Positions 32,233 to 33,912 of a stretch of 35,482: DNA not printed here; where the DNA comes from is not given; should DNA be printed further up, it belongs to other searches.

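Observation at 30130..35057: Five-gene, translationally coupled operon that looks like an undescribed glycerophospholipid-tailoring pathway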

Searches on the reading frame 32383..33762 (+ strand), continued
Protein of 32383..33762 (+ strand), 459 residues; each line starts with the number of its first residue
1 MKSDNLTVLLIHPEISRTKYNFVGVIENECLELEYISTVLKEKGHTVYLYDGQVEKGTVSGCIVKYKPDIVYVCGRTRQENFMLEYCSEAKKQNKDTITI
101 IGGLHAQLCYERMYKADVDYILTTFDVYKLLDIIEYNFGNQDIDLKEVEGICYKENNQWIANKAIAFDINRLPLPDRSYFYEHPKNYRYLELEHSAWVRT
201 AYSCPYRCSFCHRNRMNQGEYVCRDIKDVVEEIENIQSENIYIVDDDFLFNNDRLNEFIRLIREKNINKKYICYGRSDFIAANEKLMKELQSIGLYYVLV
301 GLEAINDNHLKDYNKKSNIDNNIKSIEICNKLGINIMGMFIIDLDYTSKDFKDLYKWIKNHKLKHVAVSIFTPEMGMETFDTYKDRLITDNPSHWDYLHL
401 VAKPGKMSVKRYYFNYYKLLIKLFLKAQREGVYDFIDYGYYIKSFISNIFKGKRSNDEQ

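Call 58: search_solved_structures(query=A1, max_evalue=1)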
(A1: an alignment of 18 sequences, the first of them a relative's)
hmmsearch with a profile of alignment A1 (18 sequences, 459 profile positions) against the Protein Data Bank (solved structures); distinct sequences matched with E-value up to 1: 8.
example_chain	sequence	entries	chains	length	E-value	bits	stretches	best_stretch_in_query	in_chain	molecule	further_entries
5ul2_A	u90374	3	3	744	3.2e-08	36.1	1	39-342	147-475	OxsB protein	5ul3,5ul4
6fd2_B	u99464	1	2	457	2.4e-06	30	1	168-383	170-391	Putative apramycin biosynthetic oxidoreductase 4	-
9n1b_A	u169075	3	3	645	0.0062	18.7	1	142-249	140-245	Radical SAM protein | Radical SAM enzyme CysS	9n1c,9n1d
9ccb_A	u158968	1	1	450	0.033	16.3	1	194-383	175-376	Radical SAM core domain-containing protein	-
1i60_A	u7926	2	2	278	0.033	16.3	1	275-364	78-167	IOLI PROTEIN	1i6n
6wte_A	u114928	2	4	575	0.037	16.1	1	189-259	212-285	B12-binding domain-containing protein | Tryptophan-C2-methyltransferase containing B12-binding domain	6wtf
6egc_A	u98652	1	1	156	0.2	13.7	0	222-246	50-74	SC_2L4HC2_23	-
2pb9_A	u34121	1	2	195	0.88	11.6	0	34-106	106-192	Phosphomethylpyrimidine kinase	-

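Call 65: search_protein_representatives(protein=window:32383-33762:+)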
Query: 459 residues. Proteins with E-value up to 0.001 (for the whole library): 20963; up to 1e-10: 7506; up to 1e-30: 272. The best 150 are listed.
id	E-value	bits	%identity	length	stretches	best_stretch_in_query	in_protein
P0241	3.3e-148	510.9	49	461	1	5-455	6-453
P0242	5.5e-106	371.7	43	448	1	8-451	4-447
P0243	2.7e-105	369.4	41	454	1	7-450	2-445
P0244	9.1e-104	364.3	40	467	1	8-447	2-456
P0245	1.7e-98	346.9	40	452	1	7-425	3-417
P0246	3.5e-98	345.9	37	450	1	7-444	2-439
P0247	8.4e-97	341.4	60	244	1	216-455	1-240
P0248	3.1e-92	326.3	65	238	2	99-277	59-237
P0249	3.8e-91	322.7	38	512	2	145-421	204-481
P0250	2.2e-89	316.9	37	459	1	7-442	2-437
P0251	7.7e-88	311.8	38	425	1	5-432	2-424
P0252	1.7e-85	304.1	36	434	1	8-435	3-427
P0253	1.3e-79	284.7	36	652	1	8-426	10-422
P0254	5.0e-78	279.5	34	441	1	7-428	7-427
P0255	1.7e-77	277.8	36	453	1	8-424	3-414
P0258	2.2e-75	270.8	34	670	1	18-425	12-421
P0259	1.4e-74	268.1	34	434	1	27-430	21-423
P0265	7.8e-71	255.8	33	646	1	7-427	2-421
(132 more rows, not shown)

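Call 66: list_cluster_members(proteins=[P0241, P0242, P0243, P0244, P0245, P0246, P0250, P0253, P0258, P0265])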
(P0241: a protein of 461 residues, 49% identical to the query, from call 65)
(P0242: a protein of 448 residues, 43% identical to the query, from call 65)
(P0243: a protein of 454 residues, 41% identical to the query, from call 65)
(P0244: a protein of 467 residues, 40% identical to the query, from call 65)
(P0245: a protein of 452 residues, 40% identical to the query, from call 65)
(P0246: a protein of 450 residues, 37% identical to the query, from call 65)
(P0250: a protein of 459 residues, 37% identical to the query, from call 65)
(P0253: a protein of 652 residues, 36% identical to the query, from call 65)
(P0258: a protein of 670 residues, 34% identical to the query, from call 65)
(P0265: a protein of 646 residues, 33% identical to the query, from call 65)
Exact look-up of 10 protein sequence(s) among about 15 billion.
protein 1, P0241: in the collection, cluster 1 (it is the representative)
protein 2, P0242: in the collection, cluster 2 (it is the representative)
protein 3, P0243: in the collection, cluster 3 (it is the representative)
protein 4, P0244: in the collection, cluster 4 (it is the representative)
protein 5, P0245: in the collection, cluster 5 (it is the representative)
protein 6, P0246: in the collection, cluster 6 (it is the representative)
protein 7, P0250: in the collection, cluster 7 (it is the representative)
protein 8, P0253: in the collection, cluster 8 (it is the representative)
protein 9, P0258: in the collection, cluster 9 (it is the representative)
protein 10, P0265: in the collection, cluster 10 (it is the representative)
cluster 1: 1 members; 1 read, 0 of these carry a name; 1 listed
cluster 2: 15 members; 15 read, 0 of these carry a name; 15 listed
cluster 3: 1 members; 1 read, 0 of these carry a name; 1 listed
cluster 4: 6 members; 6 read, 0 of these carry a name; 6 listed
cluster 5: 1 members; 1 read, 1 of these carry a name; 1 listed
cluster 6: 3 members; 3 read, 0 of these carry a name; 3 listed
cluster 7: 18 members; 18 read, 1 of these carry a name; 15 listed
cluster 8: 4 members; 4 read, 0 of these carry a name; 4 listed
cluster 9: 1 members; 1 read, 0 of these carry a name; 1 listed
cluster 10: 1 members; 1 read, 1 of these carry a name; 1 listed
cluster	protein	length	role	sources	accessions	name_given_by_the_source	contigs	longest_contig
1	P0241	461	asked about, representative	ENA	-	-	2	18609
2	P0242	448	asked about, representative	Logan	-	-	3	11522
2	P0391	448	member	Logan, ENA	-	-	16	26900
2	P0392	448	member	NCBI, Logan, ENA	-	-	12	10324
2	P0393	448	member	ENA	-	-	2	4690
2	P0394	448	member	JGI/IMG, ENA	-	-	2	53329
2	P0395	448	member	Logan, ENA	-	-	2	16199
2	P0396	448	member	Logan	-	-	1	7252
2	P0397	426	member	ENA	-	-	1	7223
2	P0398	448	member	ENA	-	-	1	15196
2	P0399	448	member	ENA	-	-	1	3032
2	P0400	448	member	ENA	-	-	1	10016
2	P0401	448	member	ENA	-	-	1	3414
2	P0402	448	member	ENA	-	-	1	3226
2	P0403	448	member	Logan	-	-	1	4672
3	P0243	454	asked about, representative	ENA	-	-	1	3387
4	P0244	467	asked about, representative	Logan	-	-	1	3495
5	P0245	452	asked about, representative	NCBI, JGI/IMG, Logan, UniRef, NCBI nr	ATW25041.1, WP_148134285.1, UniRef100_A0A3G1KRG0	B12-binding domain-containing radical SAM protein [Candidatus Formimonas warabiya] | Uncharacterized protein n=1 Tax=Formimonas warabiya TaxID=1761012 RepID=A0A3G1KRG0_FORW1 | cobalamin-dependent protein [Candidatus Formimonas warabiya]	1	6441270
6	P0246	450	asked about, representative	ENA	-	-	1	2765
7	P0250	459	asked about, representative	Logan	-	-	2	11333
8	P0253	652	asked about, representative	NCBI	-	-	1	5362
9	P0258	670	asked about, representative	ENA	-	-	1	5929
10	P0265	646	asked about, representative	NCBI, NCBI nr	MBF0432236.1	MAG: methyltransferase domain-containing protein [Fibrobacteria bacterium] | methyltransferase domain-containing protein [Fibrobacteria bacterium]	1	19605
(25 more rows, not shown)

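Call 68: find_homologous_proteins(query=A3, max_evalue=1e-20)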
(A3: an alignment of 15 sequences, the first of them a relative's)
Query A3 (15 sequences) (448 aa, profile of the alignment): 348 proteins with E <= 1e-20 among 8000 candidates; the best 120 are listed.
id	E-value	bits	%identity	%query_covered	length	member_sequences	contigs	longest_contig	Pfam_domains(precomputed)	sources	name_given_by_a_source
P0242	1.7e-174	599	100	100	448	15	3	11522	PF04055.28,PF02310.25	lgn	-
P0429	5.3e-174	597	39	98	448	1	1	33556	PF04055.28,PF02310.25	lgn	-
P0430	6.7e-173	594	85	100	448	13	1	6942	PF04055.28,PF02310.25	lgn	-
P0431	8.6e-173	593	45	99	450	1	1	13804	PF04055.28,PF02310.25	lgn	-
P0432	1.8e-171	589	81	100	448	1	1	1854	PF04055.28,PF02310.25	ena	-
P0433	4.0e-171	588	82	100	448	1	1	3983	PF04055.28,PF02310.25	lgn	-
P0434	4.2e-171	588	83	100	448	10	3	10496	PF04055.28,PF02310.25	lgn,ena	-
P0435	4.9e-171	587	48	99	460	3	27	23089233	PF04055.28,PF02310.25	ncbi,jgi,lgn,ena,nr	ncbi:MAG: radical SAM protein [Clostridiales bacterium]|jgi:radical SAM superfamily enzyme YgiQ (UPF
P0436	8.2e-171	587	42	100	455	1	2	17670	PF04055.28,PF02310.25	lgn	-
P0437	2.0e-170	585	43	99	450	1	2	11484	PF04055.28,PF02310.25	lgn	-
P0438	2.7e-170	585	42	99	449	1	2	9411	PF04055.28,PF02310.25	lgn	-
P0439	5.5e-170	584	46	99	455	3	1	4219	PF04055.28,PF02310.25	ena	-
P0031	3.6e-169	581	44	99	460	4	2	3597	PF04055.28,PF02310.25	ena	-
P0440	9.1e-169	580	37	96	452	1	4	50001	PF04055.28,PF02310.25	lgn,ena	-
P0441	1.6e-168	579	77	100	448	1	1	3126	PF04055.28,PF02310.25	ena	-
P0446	1.0e-167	576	53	99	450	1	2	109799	PF04055.28,PF02310.25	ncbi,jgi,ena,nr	ncbi:MAG: radical SAM protein [Lachnospiraceae bacterium]|nr:radical SAM protein [Lachnospiraceae ba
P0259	2.2e-167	575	29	87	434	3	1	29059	PF04055.28,PF02310.25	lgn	-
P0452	1.4e-166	573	39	93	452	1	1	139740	PF04055.28,PF02310.25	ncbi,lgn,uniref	ncbi:MAG TPA: radical SAM protein [Pseudobacteroides sp.]|uniref:B12-binding domain-containing radic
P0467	9.8e-164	563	40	96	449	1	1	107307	PF04055.28,PF02310.25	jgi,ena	-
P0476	1.8e-162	559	37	99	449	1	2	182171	PF04055.28,PF02310.25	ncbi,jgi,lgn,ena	ncbi:MAG: cobalamin-dependent protein [Eubacteriales bacterium]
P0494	5.0e-161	554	63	100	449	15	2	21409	PF04055.28,PF02310.25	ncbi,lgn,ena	-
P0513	2.0e-159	549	56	100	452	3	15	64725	PF04055.28,PF02310.25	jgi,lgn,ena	-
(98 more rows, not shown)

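Call 69: find_encoding_contigs(protein=P0242, flank=8000, max_places=2)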
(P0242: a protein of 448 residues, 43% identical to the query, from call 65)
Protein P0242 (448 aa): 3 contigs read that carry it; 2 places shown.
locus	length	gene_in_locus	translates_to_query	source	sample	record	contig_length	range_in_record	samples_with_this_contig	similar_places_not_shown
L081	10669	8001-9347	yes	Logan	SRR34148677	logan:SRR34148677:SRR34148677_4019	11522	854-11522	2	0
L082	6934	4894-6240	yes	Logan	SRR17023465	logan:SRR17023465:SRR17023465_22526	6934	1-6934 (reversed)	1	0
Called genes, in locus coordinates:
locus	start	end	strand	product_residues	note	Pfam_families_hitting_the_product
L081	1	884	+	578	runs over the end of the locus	?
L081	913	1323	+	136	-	PF14198:TnpV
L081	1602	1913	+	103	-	PF21983:NikA-like, PF05713:MobC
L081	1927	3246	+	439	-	PF03432:Relaxase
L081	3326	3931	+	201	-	PF01066:CDP-OH_P_transf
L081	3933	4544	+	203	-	PF01209:Ubie_methyltran, PF05148:Methyltransf_8 (weak), PF05219:DREV, PF13489:Methyltransf_23, PF13847:Methyltransf_31, PF08241:Methyltransf_11, PF08242:Methyltransf_12, PF13649:Methyltransf_25, +4 more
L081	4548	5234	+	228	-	-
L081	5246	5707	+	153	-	PF02517:Rce1-like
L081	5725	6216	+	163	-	PF01553:Acyltransferase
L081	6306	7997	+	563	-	PF00501:AMP-binding, PF13193:AMP-binding_C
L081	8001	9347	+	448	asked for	PF02310:B12-binding (weak), PF04055:Radical_SAM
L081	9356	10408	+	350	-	PF13419:HAD_2 (weak), PF09419:PGP_phosphatase (faint), PF00702:Hydrolase, PF13242:Hydrolase_like (weak), PF06541:ABC_trans_CmpB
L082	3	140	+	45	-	?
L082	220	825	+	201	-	PF01066:CDP-OH_P_transf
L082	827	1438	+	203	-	PF01209:Ubie_methyltran, PF05148:Methyltransf_8 (weak), PF05219:DREV, PF13489:Methyltransf_23, PF13847:Methyltransf_31, PF08241:Methyltransf_11, PF08242:Methyltransf_12, PF13649:Methyltransf_25, +4 more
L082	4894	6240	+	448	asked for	PF02310:B12-binding (weak), PF04055:Radical_SAM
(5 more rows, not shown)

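Call 70: find_encoding_contigs(protein=P0452, flank=8000, max_places=1)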
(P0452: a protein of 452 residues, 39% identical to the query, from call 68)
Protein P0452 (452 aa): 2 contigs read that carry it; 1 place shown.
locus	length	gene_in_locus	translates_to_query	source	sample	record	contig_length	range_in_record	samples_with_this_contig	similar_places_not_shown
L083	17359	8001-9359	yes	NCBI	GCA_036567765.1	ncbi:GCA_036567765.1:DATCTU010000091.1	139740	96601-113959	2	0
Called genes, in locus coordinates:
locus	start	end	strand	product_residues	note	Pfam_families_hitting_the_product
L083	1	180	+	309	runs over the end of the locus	PF06414:Zeta_toxin (weak), PF08433:KTI12, PF13207:AAA_17 (weak), PF13238:AAA_18 (weak), PF13671:AAA_33, PF01966:HD (weak)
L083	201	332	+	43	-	PF12623:Hen1_L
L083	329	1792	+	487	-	PF16542:PNKP_ligase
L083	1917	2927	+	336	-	-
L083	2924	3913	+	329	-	-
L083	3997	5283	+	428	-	PF02310:B12-binding, PF04055:Radical_SAM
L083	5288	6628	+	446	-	PF02310:B12-binding, PF04055:Radical_SAM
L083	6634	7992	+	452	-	PF02310:B12-binding, PF04055:Radical_SAM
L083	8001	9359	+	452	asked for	PF02310:B12-binding, PF04055:Radical_SAM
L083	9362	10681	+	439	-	PF02310:B12-binding, PF19864:Radical_SAM_N2 (weak), PF04055:Radical_SAM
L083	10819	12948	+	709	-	PF02743:dCache_1, PF00672:HAMP, PF00015:MCPsignal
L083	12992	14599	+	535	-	PF01547:SBP_bac_1, PF13416:SBP_bac_8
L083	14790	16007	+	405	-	PF13620:CarboxypepD_reg (faint), PF00404:Dockerin_1 (weak)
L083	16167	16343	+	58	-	PF07561:DUF1540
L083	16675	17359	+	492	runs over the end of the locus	PF00239:Resolvase, PF07508:Recombinase, PF13408:Zn_ribbon_recom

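Call 71: find_encoding_contigs(protein=P0259, flank=8000, max_places=1)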
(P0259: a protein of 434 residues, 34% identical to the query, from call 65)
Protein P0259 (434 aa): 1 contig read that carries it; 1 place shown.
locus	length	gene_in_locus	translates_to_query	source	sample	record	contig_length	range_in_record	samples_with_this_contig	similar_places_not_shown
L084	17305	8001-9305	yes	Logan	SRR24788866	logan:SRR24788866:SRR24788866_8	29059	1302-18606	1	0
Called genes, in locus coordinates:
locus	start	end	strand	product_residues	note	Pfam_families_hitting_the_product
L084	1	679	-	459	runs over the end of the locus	-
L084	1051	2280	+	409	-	PF00072:Response_reg, PF10114:PocR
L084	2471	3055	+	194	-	PF00440:TetR_N, PF16295:TetR_C_10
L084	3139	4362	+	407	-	PF00248:Aldo_ket_red, PF13237:Fer4_10 (faint), PF13183:Fer4_8 (weak), PF13187:Fer4_9, PF13534:Fer4_17 (weak)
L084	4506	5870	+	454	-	PF02310:B12-binding, PF04055:Radical_SAM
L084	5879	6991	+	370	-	-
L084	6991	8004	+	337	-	-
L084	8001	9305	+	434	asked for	PF02310:B12-binding, PF04055:Radical_SAM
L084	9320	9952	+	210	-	PF01209:Ubie_methyltran (faint), PF13489:Methyltransf_23, PF01739:CheR (faint), PF13847:Methyltransf_31, PF08241:Methyltransf_11, PF08242:Methyltransf_12, PF13649:Methyltransf_25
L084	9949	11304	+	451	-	PF02310:B12-binding, PF04055:Radical_SAM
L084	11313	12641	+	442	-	PF02310:B12-binding, PF04055:Radical_SAM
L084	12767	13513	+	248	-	PF00731:AIRC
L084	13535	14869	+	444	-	PF01969:Ni_insertion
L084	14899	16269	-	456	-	PF07883:Cupin_2, PF00165:HTH_AraC (faint), PF12833:HTH_18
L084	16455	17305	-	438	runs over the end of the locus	PF07969:Amidohydro_3 (weak), PF01979:Amidohydro_1, PF07969:Amidohydro_3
